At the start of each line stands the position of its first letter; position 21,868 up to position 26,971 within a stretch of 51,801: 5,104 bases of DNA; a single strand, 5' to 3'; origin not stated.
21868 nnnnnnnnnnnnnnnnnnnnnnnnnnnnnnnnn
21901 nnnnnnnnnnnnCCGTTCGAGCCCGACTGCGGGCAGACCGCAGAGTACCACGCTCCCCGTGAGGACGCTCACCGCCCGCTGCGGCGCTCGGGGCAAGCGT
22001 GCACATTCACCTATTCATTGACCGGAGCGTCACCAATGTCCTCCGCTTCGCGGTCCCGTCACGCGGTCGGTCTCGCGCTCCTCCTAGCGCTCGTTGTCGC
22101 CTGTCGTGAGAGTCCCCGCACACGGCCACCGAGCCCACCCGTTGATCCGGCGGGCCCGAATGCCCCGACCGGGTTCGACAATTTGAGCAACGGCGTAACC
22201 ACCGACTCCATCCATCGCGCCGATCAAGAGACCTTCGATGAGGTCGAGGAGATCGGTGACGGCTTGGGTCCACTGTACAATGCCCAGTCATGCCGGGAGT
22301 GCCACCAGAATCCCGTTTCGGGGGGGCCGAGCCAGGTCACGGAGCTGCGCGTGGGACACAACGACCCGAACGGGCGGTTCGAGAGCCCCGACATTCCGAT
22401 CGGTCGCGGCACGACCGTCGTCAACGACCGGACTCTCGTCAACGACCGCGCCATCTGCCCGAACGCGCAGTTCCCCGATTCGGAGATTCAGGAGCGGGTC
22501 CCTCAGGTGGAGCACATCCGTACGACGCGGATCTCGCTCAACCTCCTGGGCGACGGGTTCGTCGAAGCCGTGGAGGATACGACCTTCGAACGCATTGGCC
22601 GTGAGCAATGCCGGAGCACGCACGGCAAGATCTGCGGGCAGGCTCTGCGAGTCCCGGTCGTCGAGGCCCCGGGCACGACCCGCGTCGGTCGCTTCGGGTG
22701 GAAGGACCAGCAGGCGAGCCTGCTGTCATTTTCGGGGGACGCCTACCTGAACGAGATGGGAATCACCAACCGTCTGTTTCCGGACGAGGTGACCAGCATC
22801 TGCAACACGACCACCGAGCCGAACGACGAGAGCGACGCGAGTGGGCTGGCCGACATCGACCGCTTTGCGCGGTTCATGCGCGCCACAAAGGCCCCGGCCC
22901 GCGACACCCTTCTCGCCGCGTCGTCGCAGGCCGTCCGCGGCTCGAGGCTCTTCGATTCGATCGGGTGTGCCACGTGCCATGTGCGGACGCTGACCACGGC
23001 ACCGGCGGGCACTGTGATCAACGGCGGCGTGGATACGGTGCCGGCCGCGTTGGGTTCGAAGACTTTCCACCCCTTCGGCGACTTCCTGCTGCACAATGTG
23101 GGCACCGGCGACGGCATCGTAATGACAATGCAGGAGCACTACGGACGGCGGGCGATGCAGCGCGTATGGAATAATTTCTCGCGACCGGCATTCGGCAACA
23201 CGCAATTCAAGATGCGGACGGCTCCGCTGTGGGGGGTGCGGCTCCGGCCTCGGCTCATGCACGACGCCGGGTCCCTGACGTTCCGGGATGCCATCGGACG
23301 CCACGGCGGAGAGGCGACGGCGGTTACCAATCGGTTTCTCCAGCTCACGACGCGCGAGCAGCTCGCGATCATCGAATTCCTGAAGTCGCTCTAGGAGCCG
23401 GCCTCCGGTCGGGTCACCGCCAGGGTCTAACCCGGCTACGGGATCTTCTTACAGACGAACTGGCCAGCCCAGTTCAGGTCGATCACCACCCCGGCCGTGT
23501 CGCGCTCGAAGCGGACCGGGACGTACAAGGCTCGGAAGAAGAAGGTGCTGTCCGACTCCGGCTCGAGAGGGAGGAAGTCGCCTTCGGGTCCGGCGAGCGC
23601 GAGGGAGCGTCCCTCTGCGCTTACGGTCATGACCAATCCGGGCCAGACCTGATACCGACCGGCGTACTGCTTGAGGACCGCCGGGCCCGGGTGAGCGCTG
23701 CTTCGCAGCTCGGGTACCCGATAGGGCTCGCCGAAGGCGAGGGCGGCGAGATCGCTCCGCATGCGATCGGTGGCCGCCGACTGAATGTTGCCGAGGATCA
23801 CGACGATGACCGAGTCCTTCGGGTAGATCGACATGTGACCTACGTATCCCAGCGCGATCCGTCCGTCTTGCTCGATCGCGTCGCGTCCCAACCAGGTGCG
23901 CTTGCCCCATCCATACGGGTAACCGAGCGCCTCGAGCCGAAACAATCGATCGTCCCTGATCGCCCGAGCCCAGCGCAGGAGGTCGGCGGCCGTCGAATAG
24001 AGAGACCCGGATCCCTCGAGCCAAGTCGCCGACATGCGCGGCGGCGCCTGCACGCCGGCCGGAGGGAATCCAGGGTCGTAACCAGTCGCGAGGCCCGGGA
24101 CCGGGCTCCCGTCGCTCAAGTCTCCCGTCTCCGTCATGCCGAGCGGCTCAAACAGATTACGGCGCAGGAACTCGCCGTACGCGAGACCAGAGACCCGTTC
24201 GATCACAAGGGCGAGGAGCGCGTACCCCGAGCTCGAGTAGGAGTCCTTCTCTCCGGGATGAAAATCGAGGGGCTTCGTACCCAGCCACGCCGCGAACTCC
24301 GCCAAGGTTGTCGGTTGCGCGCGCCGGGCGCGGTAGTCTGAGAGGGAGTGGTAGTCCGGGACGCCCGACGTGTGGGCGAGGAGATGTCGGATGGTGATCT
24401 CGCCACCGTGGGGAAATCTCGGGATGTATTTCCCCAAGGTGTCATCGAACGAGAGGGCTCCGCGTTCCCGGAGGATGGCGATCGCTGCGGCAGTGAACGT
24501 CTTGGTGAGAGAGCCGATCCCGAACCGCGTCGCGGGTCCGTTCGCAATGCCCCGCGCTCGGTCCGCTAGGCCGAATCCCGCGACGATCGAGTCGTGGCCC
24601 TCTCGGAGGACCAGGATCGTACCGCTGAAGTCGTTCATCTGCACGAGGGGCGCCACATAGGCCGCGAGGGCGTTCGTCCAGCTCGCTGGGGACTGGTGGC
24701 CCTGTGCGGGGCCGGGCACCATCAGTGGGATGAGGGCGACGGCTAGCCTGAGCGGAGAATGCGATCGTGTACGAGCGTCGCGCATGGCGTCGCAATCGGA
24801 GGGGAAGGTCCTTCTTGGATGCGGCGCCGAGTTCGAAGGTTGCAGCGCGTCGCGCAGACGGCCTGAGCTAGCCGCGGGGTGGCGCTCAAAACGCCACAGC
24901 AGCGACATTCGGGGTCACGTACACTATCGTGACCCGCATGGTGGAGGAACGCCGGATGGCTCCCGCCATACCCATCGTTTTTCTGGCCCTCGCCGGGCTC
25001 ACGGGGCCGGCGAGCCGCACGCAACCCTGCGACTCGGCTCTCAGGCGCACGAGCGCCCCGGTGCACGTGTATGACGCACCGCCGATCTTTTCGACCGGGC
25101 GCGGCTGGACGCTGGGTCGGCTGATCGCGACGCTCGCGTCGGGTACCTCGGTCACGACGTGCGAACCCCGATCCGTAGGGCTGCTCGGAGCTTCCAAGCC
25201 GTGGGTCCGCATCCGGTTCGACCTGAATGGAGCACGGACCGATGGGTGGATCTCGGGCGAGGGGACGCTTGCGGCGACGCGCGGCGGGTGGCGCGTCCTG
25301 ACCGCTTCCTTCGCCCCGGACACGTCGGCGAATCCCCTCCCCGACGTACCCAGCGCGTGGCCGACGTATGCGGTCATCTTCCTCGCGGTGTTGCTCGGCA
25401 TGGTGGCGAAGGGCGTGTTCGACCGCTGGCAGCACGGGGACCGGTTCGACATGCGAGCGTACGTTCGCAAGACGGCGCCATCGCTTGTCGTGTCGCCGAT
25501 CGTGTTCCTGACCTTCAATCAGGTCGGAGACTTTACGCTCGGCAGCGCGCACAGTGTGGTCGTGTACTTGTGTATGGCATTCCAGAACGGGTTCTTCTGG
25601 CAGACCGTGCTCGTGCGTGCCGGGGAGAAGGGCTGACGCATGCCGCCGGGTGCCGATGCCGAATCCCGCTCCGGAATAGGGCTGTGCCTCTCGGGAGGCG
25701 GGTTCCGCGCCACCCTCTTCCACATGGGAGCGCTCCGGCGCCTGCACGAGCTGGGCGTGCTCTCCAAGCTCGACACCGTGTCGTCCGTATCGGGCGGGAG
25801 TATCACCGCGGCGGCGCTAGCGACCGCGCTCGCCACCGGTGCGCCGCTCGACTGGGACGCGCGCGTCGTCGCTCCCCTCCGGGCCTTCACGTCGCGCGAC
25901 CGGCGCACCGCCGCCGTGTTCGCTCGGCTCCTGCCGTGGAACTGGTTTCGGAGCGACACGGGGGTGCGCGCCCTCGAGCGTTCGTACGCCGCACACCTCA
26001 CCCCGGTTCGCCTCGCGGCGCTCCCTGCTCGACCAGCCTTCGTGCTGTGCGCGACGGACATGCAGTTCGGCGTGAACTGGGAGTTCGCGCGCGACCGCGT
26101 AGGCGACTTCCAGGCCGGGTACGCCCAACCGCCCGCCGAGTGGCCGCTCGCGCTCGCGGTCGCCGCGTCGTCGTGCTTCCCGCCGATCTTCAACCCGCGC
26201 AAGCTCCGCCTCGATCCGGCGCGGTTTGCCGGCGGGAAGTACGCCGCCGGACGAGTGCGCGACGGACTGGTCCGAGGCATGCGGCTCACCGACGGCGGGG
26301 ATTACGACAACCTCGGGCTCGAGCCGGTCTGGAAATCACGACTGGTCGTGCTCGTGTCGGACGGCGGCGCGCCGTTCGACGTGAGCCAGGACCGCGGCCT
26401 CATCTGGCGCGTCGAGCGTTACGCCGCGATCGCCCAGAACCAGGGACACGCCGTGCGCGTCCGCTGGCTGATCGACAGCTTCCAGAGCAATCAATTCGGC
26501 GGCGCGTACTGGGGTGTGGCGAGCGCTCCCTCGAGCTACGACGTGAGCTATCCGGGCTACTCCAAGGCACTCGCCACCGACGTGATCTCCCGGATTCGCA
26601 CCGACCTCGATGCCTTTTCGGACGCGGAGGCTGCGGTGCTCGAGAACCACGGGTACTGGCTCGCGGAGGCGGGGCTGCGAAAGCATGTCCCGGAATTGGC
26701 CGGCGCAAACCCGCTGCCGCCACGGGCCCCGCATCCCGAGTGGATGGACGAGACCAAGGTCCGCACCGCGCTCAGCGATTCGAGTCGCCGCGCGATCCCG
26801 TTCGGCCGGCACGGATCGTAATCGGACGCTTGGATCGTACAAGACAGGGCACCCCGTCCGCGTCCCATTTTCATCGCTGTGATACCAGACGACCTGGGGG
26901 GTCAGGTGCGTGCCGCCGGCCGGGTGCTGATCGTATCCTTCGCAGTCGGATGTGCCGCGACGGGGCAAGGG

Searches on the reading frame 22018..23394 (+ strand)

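Call 31: search_protein_families(library=pfam, proteins=[window:22018-23394:+], max_evalue=0.001)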
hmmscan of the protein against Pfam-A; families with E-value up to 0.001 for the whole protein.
window:22018-23394:+ (458 aa): 2 families
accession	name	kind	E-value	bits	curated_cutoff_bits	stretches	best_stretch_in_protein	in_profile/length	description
PF06537.16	DHOR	-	4.2e-30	105.1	22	1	157-458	201-499/499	Di-haem oxidoreductase, putative peroxidase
PF00034.26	Cytochrom_C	-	0.00095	20.9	21.3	0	306-328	2-23/90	Cytochrome c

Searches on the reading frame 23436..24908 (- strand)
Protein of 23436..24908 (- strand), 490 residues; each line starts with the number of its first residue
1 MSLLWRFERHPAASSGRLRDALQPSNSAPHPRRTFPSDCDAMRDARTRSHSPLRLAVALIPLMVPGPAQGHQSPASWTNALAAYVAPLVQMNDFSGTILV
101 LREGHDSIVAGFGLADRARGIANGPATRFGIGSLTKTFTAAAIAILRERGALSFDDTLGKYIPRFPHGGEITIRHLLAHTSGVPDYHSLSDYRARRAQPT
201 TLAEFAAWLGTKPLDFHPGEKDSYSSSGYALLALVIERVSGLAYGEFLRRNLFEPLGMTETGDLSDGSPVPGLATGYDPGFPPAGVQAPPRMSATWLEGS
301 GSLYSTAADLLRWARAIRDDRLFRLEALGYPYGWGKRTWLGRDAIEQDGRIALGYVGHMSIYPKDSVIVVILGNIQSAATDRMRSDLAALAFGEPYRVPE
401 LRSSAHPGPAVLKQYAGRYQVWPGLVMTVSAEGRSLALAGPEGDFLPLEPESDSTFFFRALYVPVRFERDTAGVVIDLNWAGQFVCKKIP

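Call 31: search_protein_families(library=pfam, proteins=[window:23436-24908:-], max_evalue=0.001)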
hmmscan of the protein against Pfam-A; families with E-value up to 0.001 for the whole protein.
window:23436-24908:- (490 aa): 2 families
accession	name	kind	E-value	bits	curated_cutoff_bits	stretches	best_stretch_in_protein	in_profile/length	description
PF00144.29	Beta-lactamase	-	4.7e-59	200.6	27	1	82-389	2-325/329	Beta-lactamase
PF11954.13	DUF3471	-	2.3e-05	25.2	29.3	1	408-481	8-89/103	Domain of unknown function (DUF3471)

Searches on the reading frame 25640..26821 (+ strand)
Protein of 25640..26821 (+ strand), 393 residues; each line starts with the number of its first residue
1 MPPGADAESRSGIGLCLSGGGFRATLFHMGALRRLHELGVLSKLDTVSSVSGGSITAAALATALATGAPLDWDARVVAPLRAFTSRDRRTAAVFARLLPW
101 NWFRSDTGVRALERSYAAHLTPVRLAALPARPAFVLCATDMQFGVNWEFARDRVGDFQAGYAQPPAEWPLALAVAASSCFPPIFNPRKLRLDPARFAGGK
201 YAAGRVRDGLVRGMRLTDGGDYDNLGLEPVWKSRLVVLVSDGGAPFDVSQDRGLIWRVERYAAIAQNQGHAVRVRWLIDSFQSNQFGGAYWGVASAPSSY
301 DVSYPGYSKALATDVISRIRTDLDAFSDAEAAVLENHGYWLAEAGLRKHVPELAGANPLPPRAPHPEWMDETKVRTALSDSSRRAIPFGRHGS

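Call 31: search_protein_families(library=pfam, proteins=[window:25640-26821:+], max_evalue=0.001)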
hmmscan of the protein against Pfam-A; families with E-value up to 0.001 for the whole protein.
window:25640-26821:+ (393 aa): 1 family
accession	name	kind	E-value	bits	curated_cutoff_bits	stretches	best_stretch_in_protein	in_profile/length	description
PF01734.28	Patatin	-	2.3e-19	70.8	27.7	1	15-231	1-191/191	Patatin-like phospholipase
